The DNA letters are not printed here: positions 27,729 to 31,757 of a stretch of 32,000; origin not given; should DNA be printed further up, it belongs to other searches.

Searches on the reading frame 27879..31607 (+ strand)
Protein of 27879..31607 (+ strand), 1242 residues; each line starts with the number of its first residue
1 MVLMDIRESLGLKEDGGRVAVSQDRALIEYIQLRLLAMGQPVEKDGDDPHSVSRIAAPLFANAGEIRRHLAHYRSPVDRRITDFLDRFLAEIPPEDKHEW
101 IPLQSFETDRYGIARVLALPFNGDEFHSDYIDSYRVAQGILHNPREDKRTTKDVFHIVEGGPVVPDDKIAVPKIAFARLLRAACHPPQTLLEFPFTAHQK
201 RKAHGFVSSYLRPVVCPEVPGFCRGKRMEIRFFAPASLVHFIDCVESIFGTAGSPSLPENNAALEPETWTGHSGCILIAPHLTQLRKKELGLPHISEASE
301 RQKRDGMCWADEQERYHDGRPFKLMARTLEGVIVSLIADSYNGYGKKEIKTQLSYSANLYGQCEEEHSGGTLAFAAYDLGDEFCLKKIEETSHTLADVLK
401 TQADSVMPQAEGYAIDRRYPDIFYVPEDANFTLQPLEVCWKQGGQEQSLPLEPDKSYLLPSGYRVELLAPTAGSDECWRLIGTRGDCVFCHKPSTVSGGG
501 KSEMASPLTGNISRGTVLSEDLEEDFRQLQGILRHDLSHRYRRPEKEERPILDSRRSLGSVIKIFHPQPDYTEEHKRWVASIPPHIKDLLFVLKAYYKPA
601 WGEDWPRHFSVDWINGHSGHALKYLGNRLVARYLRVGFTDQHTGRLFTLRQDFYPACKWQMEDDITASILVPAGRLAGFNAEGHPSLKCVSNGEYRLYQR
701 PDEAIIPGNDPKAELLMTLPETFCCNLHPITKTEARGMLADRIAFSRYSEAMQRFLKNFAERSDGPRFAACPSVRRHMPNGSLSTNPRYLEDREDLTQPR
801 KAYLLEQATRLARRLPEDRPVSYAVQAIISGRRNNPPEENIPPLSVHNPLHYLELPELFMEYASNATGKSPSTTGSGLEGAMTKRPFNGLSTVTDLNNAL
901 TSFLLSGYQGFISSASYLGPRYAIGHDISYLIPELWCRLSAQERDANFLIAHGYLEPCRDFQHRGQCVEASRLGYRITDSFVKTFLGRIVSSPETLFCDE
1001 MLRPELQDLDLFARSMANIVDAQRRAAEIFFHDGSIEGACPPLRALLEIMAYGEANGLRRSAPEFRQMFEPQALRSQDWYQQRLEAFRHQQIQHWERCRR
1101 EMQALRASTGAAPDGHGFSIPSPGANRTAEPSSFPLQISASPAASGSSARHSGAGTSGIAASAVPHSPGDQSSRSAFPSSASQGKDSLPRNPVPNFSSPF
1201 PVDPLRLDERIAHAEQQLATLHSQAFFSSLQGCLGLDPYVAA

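Call 22: search_protein_families(library=pfam, proteins=[window:27879-31607:+])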
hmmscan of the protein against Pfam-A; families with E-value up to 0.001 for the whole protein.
window:27879-31607:+ (1242 aa): 0 families

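Call 50: find_encoding_contigs(protein=window:27879-31607:+, flank=10000, max_places=6)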
Protein window:27879-31607:+ (1242 aa): no gene with exactly this product is on record in the collection.
